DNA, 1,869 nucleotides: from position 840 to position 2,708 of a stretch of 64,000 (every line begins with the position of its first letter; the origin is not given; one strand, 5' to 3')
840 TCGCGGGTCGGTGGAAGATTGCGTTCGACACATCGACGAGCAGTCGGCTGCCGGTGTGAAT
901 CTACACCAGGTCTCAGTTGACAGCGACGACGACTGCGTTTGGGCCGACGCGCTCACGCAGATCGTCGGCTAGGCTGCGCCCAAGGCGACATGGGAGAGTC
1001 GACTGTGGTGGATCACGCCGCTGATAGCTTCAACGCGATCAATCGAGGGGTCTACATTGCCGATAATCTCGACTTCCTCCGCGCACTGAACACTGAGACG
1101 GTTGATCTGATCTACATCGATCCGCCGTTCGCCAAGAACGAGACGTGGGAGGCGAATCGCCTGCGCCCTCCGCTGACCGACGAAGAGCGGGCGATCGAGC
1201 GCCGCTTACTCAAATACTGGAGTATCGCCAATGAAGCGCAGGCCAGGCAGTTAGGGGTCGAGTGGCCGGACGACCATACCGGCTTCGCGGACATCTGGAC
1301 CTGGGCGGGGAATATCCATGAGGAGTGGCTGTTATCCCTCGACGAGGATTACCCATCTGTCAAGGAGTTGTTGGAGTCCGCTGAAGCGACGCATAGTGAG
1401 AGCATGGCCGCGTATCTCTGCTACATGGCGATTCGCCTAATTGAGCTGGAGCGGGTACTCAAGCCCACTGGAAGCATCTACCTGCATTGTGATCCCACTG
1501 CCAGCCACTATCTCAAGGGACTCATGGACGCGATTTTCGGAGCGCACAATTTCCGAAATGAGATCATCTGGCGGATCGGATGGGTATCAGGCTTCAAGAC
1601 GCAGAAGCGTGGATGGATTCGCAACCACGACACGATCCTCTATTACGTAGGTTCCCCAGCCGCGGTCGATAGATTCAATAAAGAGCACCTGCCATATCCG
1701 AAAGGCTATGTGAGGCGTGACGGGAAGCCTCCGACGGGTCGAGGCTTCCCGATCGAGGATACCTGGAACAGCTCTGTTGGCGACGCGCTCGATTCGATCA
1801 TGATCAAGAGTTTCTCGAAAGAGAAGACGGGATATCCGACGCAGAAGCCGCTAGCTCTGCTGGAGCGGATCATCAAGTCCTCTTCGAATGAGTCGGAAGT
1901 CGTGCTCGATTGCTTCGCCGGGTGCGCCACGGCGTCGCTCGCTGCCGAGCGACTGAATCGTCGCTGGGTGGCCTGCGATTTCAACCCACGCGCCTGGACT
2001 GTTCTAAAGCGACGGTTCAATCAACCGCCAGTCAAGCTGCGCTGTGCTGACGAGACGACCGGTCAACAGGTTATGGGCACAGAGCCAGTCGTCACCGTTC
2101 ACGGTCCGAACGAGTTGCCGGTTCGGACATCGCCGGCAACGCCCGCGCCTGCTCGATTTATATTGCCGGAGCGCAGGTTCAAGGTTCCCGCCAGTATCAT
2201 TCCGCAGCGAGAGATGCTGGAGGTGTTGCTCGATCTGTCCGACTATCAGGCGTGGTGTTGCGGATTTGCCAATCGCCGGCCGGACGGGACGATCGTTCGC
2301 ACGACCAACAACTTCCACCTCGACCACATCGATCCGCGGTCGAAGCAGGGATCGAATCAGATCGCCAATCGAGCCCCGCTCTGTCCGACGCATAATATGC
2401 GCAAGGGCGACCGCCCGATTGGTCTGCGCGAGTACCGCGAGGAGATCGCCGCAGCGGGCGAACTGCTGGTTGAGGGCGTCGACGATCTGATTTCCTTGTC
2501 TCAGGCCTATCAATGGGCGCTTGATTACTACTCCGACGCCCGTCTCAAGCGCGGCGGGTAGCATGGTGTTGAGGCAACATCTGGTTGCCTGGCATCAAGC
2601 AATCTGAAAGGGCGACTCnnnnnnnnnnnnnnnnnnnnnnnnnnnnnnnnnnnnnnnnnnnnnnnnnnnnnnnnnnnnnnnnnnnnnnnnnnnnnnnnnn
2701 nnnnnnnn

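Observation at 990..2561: Single-chain beta-class DNA methyltransferase fused to a C-terminal HNH nuclease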

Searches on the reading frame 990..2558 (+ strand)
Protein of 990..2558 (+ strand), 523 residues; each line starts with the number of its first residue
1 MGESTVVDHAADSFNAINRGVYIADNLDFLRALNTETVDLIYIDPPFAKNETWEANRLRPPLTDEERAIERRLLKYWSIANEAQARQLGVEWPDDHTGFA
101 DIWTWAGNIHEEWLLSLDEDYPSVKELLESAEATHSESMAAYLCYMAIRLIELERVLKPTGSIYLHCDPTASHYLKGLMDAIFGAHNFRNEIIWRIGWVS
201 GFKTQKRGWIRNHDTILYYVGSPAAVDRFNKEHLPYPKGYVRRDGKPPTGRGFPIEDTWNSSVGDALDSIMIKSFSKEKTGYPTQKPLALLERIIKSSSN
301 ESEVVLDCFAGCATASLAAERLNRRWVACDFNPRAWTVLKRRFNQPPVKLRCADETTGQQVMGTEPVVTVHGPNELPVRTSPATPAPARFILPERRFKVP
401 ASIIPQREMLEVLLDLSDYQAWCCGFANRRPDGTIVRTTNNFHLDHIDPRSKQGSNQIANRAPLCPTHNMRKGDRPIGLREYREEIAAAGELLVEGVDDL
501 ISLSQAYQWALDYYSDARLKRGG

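Call 4: search_protein_families(library=pfam, proteins=[window:990-2558:+], max_evalue=0.01)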
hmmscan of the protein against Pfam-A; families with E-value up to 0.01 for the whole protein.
window:990-2558:+ (523 aa): 5 families
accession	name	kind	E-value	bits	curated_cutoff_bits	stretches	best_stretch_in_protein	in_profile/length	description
PF01555.25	N6_N4_Mtase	-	1.2e-35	123.9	26.7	1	38-335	1-215/221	DNA methylase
PF03602.21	Cons_hypoth95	-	8.5e-07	29.3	24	1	20-52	94-128/182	Conserved hypothetical protein 95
PF01844.29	HNH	-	2.4e-05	24.8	21.4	1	440-475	12-47/47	HNH endonuclease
PF13395.12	HNH_4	-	0.002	18.5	22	1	440-475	16-51/54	HNH endonuclease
PF02475.24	TRM5-TYW2_MTfase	-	0.0042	17.5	28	1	295-341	30-78/164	TRM5/TYW2 methyltransferase domain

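Call 5: search_protein_families(library=ncbifam, proteins=[window:990-2558:+], max_evalue=0.1)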
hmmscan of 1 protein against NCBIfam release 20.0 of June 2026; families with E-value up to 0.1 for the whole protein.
window:990-2558:+ (523 aa): 8 families
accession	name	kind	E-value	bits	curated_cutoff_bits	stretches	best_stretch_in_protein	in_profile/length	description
NF008572.0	PRK11524.1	equivalog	7.5e-21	74.5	292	2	121-336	43-249/294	adenine-specific DNA-methyltransferase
NF050803.1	DnaMtaseCcrMCaul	equivalog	7e-17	61.4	830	1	278-345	182-249/350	adenine-specific DNA-methyltransferase CcrM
NF010253.0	PRK13699.1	subfamily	1.9e-07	31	244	1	280-331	142-193/226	DNA methyltransferase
NF040563.1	guided_IscB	equivalog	0.00034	19.9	175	1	437-478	200-241/314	RNA-guided endonuclease IscB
TIGR00095.1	TIGR00095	equivalog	0.0013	18.4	117.5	0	28-51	116-138/194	16S rRNA (guanine(966)-N(2))-methyltransferase RsmD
NF047730.1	tRNAMtaseTrm5b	equivalog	0.0095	15.1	600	1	295-340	175-220/330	tRNA (guanine(37)-N1)-methyltransferase Trm5b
NF047732.1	tRNAMtaseTrm5bMeth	equivalog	0.014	14.4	500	1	295-343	192-239/337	tRNA (guanine(37)-N1)-methyltransferase Trm5b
NF049971.1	CRISPR_Cas9d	exception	0.031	12.9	375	1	438-475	559-596/986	type II CRISPR RNA-guided endonuclease Cas9d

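Call 6: search_protein_families(library=padloc, proteins=[window:990-2558:+], max_evalue=0.1)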
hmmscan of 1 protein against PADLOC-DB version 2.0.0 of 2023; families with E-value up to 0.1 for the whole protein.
window:990-2558:+ (523 aa): 62 families (the best 25 are shown)
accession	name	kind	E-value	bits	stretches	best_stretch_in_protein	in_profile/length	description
PDLC03300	MTase_II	-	2.1e-51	172.8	2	130-345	74-278/302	Type II methyltransferase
PDLC03339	MTase_II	-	3e-48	162.6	3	138-223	56-138/399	Type II methyltransferase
PDLC03354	MTase_II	-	1.9e-34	117.4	3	280-350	319-389/425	Type II methyltransferase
PDLC03371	MTase_II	-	2.6e-33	113.6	1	16-345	8-254/260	Type II methyltransferase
PDLC03636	MTase_III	-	3.1e-31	106.8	2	251-342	311-404/575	Type III methyltransferase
PDLC03299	MTase_II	-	1.3e-28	98.4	2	136-343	56-257/296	Type II methyltransferase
PDLC03633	MTase_III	-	2.9e-26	90.3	1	134-352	143-362/616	Type III methyltransferase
PDLC03644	MTase_III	-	2.1e-24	84.2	2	140-220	107-185/542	Type III methyltransferase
PDLC03635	MTase_III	-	1e-22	78.7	2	139-222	265-350/708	Type III methyltransferase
PDLC03265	MTase_II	-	8.7e-22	76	3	274-344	259-329/333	Type II methyltransferase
PDLC03238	MTase_II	-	1e-20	72.2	2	134-345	163-365/428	Type II methyltransferase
PDLC03638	MTase_III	-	1.2e-20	71.5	2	278-343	612-677/816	Type III methyltransferase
PDLC03641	MTase_III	-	3.5e-19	66.8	3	123-221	169-261/657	Type III methyltransferase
PDLC03634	MTase_III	-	1.3e-18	65.3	3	140-221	171-249/621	Type III methyltransferase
PDLC03216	MTase_II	-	1.1e-17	62.1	2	137-345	67-257/364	Type II methyltransferase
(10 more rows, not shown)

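Call 7: find_homologous_proteins(query=window:990-2558:+, max_evalue=0.00001)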
Query window:990-2558:+ (523 aa): 8000 proteins with E <= 0.00001 among 8000 candidates; the best 120 are listed.
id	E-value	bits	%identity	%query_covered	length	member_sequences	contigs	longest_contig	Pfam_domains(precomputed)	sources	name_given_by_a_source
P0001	0.0e+0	1108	89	99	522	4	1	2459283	PF03602.22,PF01844.30,PF01555.25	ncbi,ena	-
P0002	4.2e-291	984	80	97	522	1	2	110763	PF01844.30,PF01555.25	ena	-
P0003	7.3e-291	983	79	98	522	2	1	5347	PF01555.25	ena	-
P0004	6.1e-290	980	79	97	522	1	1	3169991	PF01555.25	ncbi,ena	-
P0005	1.2e-289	979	79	98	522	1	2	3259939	PF01844.30,PF01555.25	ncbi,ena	-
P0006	1.3e-289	979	79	98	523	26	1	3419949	PF01555.25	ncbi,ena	-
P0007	9.0e-289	977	78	98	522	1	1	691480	PF01555.25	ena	-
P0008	2.4e-288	975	77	99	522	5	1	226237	PF01555.25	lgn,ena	-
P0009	5.4e-288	974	77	98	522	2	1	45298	PF01844.30,PF01555.25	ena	-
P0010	2.0e-242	824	69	98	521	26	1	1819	PF01844.30,PF01555.25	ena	-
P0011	1.4e-240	817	66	98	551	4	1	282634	PF01844.30,PF01555.25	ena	-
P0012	4.8e-239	812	65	98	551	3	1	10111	PF01844.30,PF01555.25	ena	-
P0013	8.0e-237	805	68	97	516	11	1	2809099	PF01555.25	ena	-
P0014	1.8e-236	804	64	99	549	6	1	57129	PF01555.25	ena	-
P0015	7.6e-234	795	67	99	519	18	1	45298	PF01844.30,PF01555.25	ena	-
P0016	2.8e-214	731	78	73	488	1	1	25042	PF01555.25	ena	-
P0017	2.3e-207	708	60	97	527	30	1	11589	PF01555.25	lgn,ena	-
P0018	1.7e-203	695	60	97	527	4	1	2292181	PF01555.25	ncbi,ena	-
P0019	1.7e-203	695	79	70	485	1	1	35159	PF01555.25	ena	-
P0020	1.0e-192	660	57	97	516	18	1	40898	PF01844.30,PF01555.25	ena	-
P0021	5.6e-191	654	57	98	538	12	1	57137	PF01555.25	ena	-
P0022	1.3e-190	653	53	97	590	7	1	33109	PF01555.25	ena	-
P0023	1.1e-189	650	55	96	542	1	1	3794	PF01555.25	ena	-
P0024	1.5e-189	649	66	48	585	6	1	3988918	PF01555.25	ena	-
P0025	2.9e-189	648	55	98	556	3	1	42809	PF01555.25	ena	-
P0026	6.8e-189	647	55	97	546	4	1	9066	PF01555.25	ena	-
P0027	9.1e-189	646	56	99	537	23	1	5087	PF01844.30,PF01555.25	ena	-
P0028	1.1e-188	646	56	97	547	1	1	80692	PF01555.25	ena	-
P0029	1.7e-188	646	56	97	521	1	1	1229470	PF01555.25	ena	-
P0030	1.1e-187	643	54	97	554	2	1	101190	PF01555.25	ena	-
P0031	1.1e-187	643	61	86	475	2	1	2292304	PF01555.25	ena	-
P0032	1.1e-187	643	56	97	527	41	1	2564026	PF03602.22,PF01555.25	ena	-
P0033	6.1e-187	640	55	97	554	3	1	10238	PF01555.25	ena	-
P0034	1.2e-186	640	55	96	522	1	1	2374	PF01555.25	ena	-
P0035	1.3e-186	639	57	96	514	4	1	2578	PF01844.30,PF01555.25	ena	-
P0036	1.6e-186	639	56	95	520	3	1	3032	PF01555.25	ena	-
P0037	4.7e-186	638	67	47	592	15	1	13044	PF01555.25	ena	-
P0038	6.1e-186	637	53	98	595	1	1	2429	PF01555.25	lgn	-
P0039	6.3e-186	637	54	97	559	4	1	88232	PF01555.25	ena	-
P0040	1.5e-184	633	55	97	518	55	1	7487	PF01555.25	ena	-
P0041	1.6e-184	633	59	52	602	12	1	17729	PF01555.25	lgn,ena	-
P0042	1.8e-184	632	54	97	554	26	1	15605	PF01555.25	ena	-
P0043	5.3e-184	631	53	98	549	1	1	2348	PF01844.30,PF01555.25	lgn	-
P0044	5.4e-184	631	55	97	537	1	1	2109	PF01844.30,PF01555.25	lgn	-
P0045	6.4e-184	630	50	99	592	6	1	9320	PF01555.25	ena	-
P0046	1.4e-183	629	53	97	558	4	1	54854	PF01555.25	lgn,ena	-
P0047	3.2e-183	628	55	98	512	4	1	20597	PF01844.30,PF01555.25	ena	-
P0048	6.1e-183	627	52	99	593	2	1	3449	PF01555.25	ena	-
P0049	6.1e-183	627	53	97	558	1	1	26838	PF01555.25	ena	-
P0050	8.2e-183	627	51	99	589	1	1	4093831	PF01555.25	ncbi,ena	-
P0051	1.1e-182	626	51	98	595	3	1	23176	PF01555.25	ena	-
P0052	1.1e-182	626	53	98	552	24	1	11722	PF01555.25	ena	-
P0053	1.4e-182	626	60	53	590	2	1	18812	PF01555.25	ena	-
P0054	2.0e-182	626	48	98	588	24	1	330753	PF01844.30,PF01555.25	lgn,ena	-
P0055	3.6e-182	625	55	98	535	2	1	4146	PF01555.25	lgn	-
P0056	3.8e-182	625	54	97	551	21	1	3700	PF01844.30,PF01555.25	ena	-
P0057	3.8e-182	625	54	97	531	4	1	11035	PF01555.25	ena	-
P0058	4.4e-182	624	64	48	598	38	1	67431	PF01555.25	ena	-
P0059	6.6e-182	624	53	98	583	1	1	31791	PF01555.25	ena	-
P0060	6.8e-182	624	53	98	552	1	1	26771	PF01555.25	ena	-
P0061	7.1e-182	624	54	98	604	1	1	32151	PF01555.25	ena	-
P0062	2.0e-181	622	63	48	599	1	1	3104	PF01555.25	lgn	-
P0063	2.6e-181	622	53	98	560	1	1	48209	PF01555.25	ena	-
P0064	2.7e-181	622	55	97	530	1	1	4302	PF01844.30,PF01555.25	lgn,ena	-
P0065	3.0e-181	622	56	97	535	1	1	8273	PF01555.25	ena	-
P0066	6.6e-181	621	54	96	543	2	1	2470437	PF01555.25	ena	-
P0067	8.8e-181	620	52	98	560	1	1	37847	PF01555.25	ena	-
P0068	1.2e-180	620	55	97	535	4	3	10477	PF01844.30,PF01555.25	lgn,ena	-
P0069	1.2e-180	620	53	98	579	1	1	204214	PF03602.22,PF01555.25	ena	-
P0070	1.7e-180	619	53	98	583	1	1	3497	PF01555.25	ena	-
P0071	1.8e-180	619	52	98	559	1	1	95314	PF01555.25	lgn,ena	-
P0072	2.2e-180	619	53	98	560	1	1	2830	PF03602.22,PF01555.25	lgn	-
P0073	5.3e-180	618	50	97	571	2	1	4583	PF01844.30,PF01555.25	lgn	-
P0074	5.9e-180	617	53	98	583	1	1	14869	PF01555.25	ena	-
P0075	6.2e-180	617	52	98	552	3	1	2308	PF01555.25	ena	-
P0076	8.3e-180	617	53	98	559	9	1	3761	PF01555.25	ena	-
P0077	8.9e-180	617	55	97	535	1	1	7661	PF01844.30,PF01555.25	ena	-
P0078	9.7e-180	617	53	97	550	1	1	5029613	PF01555.25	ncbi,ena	-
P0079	1.9e-179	616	52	97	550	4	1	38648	PF01555.25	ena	-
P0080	3.6e-179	615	50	98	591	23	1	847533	PF01555.25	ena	-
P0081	3.9e-179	615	54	97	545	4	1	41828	PF01555.25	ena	-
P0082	4.2e-179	615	53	99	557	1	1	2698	PF01555.25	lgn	-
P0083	5.9e-179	614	50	96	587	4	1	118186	PF01555.25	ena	-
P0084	7.0e-179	614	55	97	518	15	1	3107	PF01555.25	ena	-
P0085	8.0e-179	614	58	53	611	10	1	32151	PF01555.25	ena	-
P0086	3.4e-178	612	54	98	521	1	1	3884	PF01844.30,PF01555.25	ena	-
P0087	7.2e-178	611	51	97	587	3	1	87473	PF01844.30,PF01555.25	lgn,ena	-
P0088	1.5e-177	609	54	96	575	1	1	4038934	PF01555.25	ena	-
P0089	1.9e-177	609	50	97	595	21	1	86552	PF01555.25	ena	-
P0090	2.3e-177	609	79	58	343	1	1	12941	PF01555.25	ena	-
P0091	6.2e-177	607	62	50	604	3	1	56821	PF01555.25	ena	-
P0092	1.4e-176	606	53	98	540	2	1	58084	PF01844.30,PF01555.25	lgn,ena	-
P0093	2.9e-176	605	50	98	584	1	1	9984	PF01844.30,PF01555.25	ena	-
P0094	7.6e-176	604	51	99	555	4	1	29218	PF01555.25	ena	-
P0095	9.4e-176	604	80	60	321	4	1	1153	PF01555.25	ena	-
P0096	1.0e-175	603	65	47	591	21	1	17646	PF01555.25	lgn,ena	-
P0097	1.1e-175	603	50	96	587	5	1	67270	PF01555.25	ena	-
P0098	1.4e-175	603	49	99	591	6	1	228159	PF01555.25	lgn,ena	-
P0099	4.8e-175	601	55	97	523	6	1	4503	PF01555.25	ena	-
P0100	6.3e-175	601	52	97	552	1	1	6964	PF01844.30,PF01555.25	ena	-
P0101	4.0e-174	598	51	95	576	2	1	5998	PF01555.25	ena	-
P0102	4.2e-174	598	55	97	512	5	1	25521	PF03602.22,PF01555.25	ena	-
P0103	7.3e-174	597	49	98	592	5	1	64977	PF03602.22,PF01844.30,PF01555.25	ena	-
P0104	1.1e-173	597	54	97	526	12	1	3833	PF01555.25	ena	-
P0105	1.2e-173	597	50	98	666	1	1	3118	PF01555.25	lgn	-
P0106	2.2e-173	596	54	97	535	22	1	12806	PF01555.25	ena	-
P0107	6.4e-173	594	50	98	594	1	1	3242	PF01555.25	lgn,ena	-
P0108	1.2e-172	593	46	99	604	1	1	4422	PF01555.25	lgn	-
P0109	5.0e-172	591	55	97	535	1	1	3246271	PF01555.25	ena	-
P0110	9.1e-172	590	49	98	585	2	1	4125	PF01555.25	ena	-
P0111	1.1e-171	590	52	99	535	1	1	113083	PF01555.25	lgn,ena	-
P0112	1.8e-171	589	51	96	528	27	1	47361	PF01555.25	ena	-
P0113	4.1e-171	588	53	98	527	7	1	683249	PF01555.25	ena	-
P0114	5.6e-171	588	54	98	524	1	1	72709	PF03602.22,PF01844.30,PF01555.25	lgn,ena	-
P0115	6.4e-171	588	55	54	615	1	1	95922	PF01844.30,PF01555.25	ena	-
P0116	1.5e-170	586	52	98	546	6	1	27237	PF01555.25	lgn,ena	-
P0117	2.3e-170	586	49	99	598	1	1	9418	PF01555.25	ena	-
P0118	2.4e-170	586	52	97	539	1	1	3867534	PF01844.30,PF01555.25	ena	-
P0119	1.2e-169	583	65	46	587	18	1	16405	PF01844.30,PF01555.25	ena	-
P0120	3.8e-169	582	47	97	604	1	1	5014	PF01555.25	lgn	-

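Call 8: search_solved_structures(query=window:990-2558:+, max_evalue=0.01, show_alignments=2)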
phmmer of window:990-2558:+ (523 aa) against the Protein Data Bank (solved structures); distinct sequences matched with E-value up to 0.01: 15.
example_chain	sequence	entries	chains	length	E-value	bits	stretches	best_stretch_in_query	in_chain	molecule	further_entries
1g60_A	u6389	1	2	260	7.7e-13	50.9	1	158-334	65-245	Adenine-specific Methyltransferase MboIIA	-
8urk_A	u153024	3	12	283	6.4e-10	41.3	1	156-344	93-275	Methyltransferase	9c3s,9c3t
9c3u_A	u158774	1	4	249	1.5e-09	40.1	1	156-344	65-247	Methyltransferase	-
5hek_A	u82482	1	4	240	4.7e-09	38.5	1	277-344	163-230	Adenine specific DNA methyltransferase (DpnA)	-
5hfj_A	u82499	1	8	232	4.8e-09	38.4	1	277-344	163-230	Adenine specific DNA methyltransferase (DpnA)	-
1nw8_A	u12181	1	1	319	1e-08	37.4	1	143-333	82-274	MODIFICATION METHYLASE RSRI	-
6pbd_A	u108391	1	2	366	1.1e-08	37.2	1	275-331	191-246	Modification methylase CcrMI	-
1eg2_A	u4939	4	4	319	1.1e-08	37.2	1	144-333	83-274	MODIFICATION METHYLASE RSRI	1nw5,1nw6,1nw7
6k0w_B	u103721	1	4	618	3.7e-07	32.2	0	111-219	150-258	Adenine specific DNA methyltransferase (Mod)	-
1boo_A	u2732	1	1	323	3.8e-07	32.2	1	281-337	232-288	PROTEIN (N-4 CYTOSINE-SPECIFIC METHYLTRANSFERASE PVU II)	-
7dsu_A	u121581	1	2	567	4.7e-07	31.8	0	142-222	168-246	Mbo45V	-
2zie_A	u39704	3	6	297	9.5e-06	27.5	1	281-345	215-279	Putative modification methylase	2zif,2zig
4zcf_A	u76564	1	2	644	7.1e-05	24.6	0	122-196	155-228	Restriction endonuclease EcoP15I, modification subunit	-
8s9n_A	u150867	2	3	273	0.00046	22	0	279-342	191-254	DNA cytosine-N4 methyltransferase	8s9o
8s9m_A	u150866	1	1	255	0.00046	22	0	279-342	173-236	DNA cytosine-N4 methyltransferase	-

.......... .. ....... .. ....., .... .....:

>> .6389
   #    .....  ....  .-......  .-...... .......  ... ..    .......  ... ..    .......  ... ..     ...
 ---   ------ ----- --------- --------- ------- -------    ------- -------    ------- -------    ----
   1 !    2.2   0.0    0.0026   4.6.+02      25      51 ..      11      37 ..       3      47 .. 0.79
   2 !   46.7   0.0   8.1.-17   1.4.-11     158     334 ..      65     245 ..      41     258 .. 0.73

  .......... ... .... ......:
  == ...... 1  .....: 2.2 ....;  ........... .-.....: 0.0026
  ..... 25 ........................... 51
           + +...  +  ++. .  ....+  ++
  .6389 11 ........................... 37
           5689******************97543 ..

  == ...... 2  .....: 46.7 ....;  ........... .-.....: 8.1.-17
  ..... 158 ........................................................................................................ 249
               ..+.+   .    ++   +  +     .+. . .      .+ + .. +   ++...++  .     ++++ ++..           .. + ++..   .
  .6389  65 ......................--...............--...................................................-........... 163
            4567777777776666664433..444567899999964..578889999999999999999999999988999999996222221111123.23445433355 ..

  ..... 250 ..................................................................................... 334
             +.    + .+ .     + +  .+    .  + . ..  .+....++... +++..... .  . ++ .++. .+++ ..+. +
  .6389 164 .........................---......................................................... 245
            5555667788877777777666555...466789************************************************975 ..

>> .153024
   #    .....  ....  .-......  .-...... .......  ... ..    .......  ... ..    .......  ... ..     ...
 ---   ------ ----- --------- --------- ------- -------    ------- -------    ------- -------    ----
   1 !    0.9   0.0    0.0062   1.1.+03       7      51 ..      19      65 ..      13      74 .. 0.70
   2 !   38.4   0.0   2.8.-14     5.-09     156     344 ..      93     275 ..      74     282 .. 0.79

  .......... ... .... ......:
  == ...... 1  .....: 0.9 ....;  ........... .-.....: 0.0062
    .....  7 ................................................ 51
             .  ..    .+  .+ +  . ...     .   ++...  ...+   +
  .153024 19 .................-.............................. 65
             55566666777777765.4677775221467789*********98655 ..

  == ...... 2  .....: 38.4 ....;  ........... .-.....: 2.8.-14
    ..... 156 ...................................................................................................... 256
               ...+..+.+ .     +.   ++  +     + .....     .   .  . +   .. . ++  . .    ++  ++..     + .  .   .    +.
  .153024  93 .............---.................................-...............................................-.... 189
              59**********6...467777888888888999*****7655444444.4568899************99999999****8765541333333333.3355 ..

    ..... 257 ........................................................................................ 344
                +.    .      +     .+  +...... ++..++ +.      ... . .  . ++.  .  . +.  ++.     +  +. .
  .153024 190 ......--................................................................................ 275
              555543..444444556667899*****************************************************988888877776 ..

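Call 9: list_cluster_members(proteins=[P0001, P0006, P0004, P0018, P0050, P0078, window:990-2558:+])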
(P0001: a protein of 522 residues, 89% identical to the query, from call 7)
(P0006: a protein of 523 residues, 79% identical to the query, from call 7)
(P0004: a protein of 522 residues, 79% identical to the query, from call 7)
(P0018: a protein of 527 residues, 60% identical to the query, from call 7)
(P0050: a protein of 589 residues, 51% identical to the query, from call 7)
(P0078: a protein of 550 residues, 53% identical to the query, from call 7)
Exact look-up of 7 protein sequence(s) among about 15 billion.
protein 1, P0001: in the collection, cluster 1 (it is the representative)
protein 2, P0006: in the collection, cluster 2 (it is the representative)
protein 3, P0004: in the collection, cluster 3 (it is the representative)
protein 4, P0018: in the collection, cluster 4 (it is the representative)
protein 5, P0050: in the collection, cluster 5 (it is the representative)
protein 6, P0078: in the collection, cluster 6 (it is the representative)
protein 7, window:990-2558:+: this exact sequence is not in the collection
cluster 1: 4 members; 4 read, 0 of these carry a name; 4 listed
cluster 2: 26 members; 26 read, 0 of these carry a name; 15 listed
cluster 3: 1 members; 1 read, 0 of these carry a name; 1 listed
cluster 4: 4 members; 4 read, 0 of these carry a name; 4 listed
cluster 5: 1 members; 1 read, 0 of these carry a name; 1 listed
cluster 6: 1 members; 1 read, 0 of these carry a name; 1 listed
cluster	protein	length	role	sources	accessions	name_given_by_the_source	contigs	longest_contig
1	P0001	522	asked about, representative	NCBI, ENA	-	-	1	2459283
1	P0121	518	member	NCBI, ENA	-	-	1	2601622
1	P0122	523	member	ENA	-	-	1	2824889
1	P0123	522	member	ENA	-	-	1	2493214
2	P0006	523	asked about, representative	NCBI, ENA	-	-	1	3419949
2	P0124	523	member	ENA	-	-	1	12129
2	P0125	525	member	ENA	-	-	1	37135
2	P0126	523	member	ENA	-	-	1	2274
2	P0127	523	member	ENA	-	-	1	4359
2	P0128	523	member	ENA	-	-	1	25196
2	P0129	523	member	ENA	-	-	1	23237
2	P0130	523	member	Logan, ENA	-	-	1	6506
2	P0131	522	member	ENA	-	-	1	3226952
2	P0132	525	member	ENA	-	-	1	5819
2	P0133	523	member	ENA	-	-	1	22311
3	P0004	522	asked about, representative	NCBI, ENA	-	-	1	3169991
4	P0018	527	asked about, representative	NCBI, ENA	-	-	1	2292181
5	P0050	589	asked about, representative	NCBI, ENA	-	-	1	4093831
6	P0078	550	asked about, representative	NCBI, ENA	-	-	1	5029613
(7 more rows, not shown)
